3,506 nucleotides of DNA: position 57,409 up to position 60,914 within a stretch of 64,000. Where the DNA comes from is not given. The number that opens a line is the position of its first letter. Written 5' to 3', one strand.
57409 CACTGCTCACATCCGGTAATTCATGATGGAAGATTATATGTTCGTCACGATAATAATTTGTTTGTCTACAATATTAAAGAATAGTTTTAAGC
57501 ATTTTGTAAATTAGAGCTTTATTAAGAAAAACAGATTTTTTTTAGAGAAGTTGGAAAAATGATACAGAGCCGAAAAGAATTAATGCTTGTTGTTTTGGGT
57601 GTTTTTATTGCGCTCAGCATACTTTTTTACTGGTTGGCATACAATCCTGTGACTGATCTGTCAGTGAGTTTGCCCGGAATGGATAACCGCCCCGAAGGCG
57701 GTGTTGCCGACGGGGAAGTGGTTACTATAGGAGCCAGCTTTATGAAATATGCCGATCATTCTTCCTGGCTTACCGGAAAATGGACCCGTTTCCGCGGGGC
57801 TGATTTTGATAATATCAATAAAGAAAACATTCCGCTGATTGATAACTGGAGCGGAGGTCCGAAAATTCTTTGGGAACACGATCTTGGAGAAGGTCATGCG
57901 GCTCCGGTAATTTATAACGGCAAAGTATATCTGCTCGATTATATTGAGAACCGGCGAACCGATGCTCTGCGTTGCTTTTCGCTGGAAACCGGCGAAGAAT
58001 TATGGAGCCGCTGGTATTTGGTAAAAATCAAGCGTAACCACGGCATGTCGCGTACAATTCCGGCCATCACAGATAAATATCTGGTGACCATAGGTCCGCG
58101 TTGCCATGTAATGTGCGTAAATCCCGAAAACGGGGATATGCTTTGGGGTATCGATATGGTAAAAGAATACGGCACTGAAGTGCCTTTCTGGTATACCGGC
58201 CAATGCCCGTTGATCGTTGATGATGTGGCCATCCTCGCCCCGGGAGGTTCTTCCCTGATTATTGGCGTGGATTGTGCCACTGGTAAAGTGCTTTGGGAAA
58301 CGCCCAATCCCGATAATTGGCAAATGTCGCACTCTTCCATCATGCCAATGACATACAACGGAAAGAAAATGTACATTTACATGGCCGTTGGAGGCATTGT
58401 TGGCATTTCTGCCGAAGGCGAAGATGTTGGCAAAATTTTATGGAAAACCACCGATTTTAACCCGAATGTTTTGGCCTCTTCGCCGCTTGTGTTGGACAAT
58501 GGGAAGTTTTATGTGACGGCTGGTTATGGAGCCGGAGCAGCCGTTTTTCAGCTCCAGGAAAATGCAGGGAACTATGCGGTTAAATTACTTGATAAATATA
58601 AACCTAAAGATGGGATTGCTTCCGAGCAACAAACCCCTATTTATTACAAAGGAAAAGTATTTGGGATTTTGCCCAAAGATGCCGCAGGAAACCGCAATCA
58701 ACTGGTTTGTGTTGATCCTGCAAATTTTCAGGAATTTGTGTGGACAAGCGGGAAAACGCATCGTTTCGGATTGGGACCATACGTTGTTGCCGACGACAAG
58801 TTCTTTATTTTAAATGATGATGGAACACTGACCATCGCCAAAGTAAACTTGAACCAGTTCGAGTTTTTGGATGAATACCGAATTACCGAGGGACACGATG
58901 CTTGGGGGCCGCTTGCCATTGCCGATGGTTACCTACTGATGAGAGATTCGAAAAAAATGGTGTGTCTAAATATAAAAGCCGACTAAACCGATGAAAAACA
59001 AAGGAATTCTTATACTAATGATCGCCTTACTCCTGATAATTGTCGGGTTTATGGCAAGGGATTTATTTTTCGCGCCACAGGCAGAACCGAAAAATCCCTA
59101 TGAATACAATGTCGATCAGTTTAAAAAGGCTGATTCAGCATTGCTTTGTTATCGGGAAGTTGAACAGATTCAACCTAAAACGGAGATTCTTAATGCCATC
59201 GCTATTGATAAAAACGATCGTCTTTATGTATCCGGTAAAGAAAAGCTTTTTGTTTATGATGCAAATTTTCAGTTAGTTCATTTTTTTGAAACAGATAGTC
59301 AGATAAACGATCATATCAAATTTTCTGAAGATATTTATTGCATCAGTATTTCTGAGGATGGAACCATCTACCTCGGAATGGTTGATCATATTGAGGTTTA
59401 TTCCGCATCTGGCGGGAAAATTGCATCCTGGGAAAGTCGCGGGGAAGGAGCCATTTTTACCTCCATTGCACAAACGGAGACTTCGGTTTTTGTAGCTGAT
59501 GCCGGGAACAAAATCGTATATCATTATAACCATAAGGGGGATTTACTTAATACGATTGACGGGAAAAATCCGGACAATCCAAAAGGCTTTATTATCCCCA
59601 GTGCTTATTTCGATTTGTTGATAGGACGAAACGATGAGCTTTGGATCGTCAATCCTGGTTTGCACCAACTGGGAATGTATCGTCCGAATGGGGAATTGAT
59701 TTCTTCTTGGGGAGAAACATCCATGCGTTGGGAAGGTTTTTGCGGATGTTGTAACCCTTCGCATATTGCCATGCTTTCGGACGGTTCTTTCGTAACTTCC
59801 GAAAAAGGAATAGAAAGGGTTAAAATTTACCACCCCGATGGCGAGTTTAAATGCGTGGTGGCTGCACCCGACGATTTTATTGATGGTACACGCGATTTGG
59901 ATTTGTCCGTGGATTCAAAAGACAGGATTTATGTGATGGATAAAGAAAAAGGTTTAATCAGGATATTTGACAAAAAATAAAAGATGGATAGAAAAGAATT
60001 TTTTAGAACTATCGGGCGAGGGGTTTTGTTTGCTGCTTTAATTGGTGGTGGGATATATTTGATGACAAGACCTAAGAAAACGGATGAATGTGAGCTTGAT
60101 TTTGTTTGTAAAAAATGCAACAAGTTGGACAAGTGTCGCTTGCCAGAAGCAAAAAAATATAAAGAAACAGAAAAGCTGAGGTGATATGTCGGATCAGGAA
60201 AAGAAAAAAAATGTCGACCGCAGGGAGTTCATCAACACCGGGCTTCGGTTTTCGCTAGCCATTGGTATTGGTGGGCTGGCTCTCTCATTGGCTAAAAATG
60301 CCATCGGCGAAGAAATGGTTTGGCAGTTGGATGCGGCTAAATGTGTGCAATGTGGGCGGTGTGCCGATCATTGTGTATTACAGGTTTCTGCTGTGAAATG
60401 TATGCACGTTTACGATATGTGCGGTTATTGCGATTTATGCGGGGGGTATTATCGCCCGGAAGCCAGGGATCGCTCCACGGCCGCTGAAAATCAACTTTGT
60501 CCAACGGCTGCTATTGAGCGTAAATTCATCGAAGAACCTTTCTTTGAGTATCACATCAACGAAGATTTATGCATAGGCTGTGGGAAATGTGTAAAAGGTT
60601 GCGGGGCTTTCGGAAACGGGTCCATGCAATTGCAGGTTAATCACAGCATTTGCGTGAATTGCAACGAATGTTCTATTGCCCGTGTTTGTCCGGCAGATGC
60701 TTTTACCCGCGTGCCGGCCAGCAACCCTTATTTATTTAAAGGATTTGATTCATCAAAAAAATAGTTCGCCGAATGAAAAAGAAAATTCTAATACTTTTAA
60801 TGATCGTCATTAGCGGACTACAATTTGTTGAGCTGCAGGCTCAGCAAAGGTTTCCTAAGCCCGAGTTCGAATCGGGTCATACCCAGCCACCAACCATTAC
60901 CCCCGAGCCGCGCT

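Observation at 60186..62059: NapG/NapH-like pair with non-canonical NapH architecture and no cognate reductase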

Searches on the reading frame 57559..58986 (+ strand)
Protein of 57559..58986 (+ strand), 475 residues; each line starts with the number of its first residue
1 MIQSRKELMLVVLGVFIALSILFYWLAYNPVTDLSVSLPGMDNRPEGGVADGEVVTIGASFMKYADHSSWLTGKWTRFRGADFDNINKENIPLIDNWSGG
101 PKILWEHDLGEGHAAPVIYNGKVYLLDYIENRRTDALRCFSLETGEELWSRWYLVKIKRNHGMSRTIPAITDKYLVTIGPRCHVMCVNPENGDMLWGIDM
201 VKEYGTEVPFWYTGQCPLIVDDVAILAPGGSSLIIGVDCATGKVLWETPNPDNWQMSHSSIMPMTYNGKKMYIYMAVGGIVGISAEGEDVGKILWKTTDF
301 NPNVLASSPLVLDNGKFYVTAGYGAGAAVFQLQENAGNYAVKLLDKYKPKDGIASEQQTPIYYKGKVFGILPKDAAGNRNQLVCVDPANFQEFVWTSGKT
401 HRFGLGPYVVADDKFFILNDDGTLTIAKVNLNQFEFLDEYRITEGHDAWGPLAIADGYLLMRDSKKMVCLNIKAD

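Call 3: search_protein_families(library=pfam, proteins=[window:57559-58986:+], max_evalue=0.01)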
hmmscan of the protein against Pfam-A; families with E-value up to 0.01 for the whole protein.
window:57559-58986:+ (475 aa): 2 families
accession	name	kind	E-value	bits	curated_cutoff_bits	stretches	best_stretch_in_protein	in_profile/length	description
PF13360.13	PQQ_2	-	2.2e-14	54.1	27.6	2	102-198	54-144/233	Outer membrane protein assembly factor BamB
PF01011.28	PQQ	-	0.0017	17.6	26.7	0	217-254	53-580/595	Glucose/ethanol/alcohol dehydrogenase, beta-propeller domain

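Call 4: search_protein_families(library=ncbifam, proteins=[window:57559-58986:+], max_evalue=0.01)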
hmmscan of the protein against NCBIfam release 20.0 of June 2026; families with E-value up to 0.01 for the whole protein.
window:57559-58986:+ (475 aa): 3 families
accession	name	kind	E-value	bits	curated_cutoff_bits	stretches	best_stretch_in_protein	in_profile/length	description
TIGR03300.1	assembly_YfgL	equivalog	8.5e-06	24.7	285.2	0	114-199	235-306/377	outer membrane protein assembly factor BamB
NF008351.0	PRK11138.1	equivalog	0.0003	19.4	423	0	164-248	61-146/394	outer membrane protein assembly factor BamB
TIGR03075.1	PQQ_enz_alc_DH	subfamily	0.00033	19.4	480.05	0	233-298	131-198/530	PQQ-dependent dehydrogenase, methanol/ethanol family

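Call 35: search_solved_structures(query=window:57559-58986:+, max_evalue=0.01)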
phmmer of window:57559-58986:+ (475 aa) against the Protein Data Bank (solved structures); distinct sequences matched with E-value up to 0.01: 0.

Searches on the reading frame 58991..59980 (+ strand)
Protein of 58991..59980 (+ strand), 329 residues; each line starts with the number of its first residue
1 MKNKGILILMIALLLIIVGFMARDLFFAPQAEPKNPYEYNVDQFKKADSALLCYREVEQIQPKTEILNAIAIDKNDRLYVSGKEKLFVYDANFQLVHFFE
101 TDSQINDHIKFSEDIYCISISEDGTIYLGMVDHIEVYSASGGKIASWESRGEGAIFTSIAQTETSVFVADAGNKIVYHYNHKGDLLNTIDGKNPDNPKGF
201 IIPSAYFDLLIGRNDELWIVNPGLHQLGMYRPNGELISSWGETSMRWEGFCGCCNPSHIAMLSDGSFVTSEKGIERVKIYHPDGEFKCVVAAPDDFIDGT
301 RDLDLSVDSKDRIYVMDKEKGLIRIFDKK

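Call 3: search_protein_families(library=pfam, proteins=[window:58991-59980:+], max_evalue=0.01)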
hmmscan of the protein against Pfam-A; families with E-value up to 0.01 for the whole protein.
window:58991-59980:+ (329 aa): 4 families
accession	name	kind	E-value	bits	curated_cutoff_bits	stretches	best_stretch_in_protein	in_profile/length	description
PF01436.27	NHL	-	2.2e-05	24.7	20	0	304-326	6-28/28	NHL repeat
PF07494.17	Reg_prop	-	0.00024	21.4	20.4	0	112-130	4-22/24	Two component regulator propeller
PF13570.13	Beta-prop_ACSF4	-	0.004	17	133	0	137-193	160-214/329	Beta-alanine-activating enzyme, beta-propeller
PF18975.6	DUF5711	-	0.0045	16.7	26.3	0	84-151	66-136/344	Family of unknown function (DUF5711)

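Call 4: search_protein_families(library=ncbifam, proteins=[window:58991-59980:+], max_evalue=0.01)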
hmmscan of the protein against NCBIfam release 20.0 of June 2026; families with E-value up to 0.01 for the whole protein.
window:58991-59980:+ (329 aa): 2 families
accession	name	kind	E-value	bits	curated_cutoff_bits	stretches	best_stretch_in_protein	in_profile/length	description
NF035926.1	scyF_NHL_VPEP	equivalog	1.4e-10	40.9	350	1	120-328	64-275/376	scytonemin biosynthesis PEP-CTERM protein ScyF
NF047521.1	LIC_11904_fam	equivalog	0.0041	15.7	400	0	45-136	250-342/398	LIC_11904 family protein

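Call 36: search_solved_structures(query=window:58991-59980:+, max_evalue=0.01)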
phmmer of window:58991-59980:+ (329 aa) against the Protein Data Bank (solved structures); distinct sequences matched with E-value up to 0.01: 14.
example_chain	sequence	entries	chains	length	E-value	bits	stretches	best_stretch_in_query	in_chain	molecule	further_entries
8prj_A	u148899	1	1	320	1.6e-10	43.9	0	119-184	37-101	v31Bagel8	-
6d69_A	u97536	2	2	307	4.8e-09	39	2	138-279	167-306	NHL Repeat Region of D. melanogaster Thin | Thin, isoform D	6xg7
8j72_A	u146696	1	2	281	7.5e-08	35.1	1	166-327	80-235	E3 ubiquitin-protein ligase TRIM71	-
6fpt_A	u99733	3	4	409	1.4e-07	34.2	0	208-327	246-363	E3 ubiquitin-protein ligase TRIM71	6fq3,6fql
7qrx_A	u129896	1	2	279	3.2e-07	33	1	167-327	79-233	E3 ubiquitin-protein ligase TRIM71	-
9jur_A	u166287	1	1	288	3.7e-07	32.8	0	207-327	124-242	E3 ubiquitin-protein ligase TRIM71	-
7b2r_A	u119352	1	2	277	1.7e-06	30.7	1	161-327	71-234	Tripartite motif-containing protein 2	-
8prs_A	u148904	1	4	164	2.1e-06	30.3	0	119-183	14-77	nvBagel4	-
7qrv_A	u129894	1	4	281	4.1e-06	29.4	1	161-327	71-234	Tripartite motif-containing protein 2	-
7b96_A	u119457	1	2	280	4.1e-06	29.4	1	161-327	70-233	Isoform 2 of Tripartite motif-containing protein 2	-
8pra_A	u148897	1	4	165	1.2e-05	27.9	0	119-168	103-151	Cell surface protein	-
7qrw_A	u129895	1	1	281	1.7e-05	27.3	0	211-328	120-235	Isoform 4 of Tripartite motif-containing protein 3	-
8pro_A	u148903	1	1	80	0.0065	18.9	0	119-185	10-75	Cell surface protein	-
8prd_A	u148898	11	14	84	0.0068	18.8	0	119-185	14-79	Cell surface protein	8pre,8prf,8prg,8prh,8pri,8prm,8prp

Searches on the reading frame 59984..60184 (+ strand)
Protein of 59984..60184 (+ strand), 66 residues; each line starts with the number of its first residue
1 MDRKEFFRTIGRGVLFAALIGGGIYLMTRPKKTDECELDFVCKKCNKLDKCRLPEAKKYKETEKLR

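Call 3: search_protein_families(library=pfam, proteins=[window:59984-60184:+], max_evalue=0.01)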
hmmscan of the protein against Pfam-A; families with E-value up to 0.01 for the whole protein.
window:59984-60184:+ (66 aa): 0 families

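Call 4: search_protein_families(library=ncbifam, proteins=[window:59984-60184:+], max_evalue=0.01)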
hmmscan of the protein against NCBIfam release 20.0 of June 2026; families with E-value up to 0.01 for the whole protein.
window:59984-60184:+ (66 aa): 0 families

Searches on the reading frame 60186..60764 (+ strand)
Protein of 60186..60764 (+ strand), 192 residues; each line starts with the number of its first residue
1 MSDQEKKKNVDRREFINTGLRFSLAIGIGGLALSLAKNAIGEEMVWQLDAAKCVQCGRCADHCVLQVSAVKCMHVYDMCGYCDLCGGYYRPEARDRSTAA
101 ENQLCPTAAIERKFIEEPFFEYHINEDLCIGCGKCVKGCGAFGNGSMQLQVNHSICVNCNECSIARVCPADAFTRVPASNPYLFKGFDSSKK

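Call 3: search_protein_families(library=pfam, proteins=[window:60186-60764:+], max_evalue=0.01)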
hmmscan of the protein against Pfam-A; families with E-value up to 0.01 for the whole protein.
window:60186-60764:+ (192 aa): 9 families
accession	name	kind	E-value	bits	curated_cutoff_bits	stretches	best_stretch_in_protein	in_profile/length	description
PF00037.32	Fer4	-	6.7e-09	35.7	21.1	2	123-139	2-18/24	4Fe-4S binding domain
PF12838.12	Fer4_7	-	8e-08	33.1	27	2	105-139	12-48/52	4Fe-4S dicluster domain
PF12837.12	Fer4_6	-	3.2e-07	30.4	25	1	123-139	3-19/24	4Fe-4S binding domain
PF13187.11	Fer4_9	-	6.7e-06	26.5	27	0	49-64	33-48/52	4Fe-4S dicluster domain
PF14697.11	Fer4_21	-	1.3e-05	25.7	35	1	123-172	2-56/59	4Fe-4S dicluster domain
PF12797.12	Fer4_2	-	5.2e-05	23.4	24.5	1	123-139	4-20/22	4Fe-4S binding domain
PF25160.1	LdpA_Fe-S-bd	-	0.00014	22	27.6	1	103-139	11-38/49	LdpA Fe-S cluster-binding domain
PF13237.11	Fer4_10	-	0.0005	20.4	25.5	1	124-163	4-49/53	4Fe-4S dicluster domain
PF12800.12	Fer4_4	-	0.0057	17.4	24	1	127-140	2-15/17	4Fe-4S binding domain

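Call 4: search_protein_families(library=ncbifam, proteins=[window:60186-60764:+], max_evalue=0.01)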
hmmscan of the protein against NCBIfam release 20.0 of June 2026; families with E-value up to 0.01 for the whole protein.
window:60186-60764:+ (192 aa): 22 families
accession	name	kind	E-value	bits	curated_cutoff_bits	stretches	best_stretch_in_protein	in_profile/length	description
NF058577.1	FdxA_fam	equivalog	1e-09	38.4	65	3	122-172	3-52/52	4Fe-4S ferredoxin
TIGR02936.1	fdxN_nitrog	equivalog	4.2e-08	33.2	80.55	1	118-140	12-34/91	ferredoxin III, nif-specific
TIGR01944.1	rnfB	subfamily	3.4e-07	30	68.7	2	123-178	109-165/190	RnfABCDGE type electron transport complex subunit B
NF003475.0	PRK05113.1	equivalog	2.2e-06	27.7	203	1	123-176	109-163/190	electron transport complex subunit RsxB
TIGR03336.1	IOR_alpha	equivalog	5.3e-06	25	650.9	1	113-173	536-595/595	indolepyruvate ferredoxin oxidoreductase subunit alpha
NF005415.0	PRK06991.1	equivalog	8e-06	25.7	281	1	118-180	76-139/284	electron transport complex subunit RsxB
NF006183.0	PRK08318.1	equivalog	9.4e-05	21.3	335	1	99-172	318-393/422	NAD-dependent dihydropyrimidine dehydrogenase subunit PreA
NF009053.0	PRK12387.1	subfamily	0.00018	21.3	204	1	32-75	54-95/180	formate hydrogenlyase complex iron-sulfur subunit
TIGR02912.1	sulfite_red_C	equivalog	0.00019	20.6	324.1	1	121-177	163-222/314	sulfite reductase subunit C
TIGR00397.1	mauM_napG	subfamily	0.00025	20.6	178.85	1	28-73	150-197/213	MauM/NapG family ferredoxin-type protein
TIGR02066.1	dsrB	equivalog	0.00038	19.6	341.5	0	103-145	191-232/341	dissimilatory-type sulfite reductase subunit beta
TIGR03294.1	FrhG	equivalog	0.00076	19.3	245.5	1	123-174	170-221/228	coenzyme F420 hydrogenase subunit gamma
TIGR01971.1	NuoI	subfamily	0.0013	18.4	113.05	0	44-79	74-107/121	NADH-quinone oxidoreductase, chain I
TIGR04041.1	activase_YjjW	hypoth_equivalog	0.0019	17.6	250.2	1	127-176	41-90/276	YjjW family glycine radical enzyme activase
TIGR04003.1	rSAM_BssD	equivalog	0.0027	16.9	496.45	0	121-172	44-100/314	[benzylsuccinate synthase]-activating enzyme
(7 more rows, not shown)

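Call 66: search_solved_structures(query=window:60186-60764:+, max_evalue=0.01)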
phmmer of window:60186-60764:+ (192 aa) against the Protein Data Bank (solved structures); distinct sequences matched with E-value up to 0.01: 6.
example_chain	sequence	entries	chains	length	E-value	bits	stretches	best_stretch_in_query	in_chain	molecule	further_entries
7vzg_B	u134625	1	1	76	0.00032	23.8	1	122-174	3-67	Photosystem P840 reaction center iron-sulfur protein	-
7p5h_B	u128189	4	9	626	0.00079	22.5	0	119-170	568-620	Fe-hydrogenase, subunit beta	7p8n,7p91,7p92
9g03_E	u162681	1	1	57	0.0012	22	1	122-172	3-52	Ferredoxin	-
7z0s_F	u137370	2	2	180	0.0029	20.7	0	37-79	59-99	Formate hydrogenlyase subunit 6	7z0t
1fca_A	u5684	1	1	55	0.005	19.9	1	122-173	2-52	FERREDOXIN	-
1fdn_A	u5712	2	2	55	0.0056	19.8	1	122-173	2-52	FERREDOXIN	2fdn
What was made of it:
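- Tried and rejected: The NapG-like protein behaved the same way (call 66).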
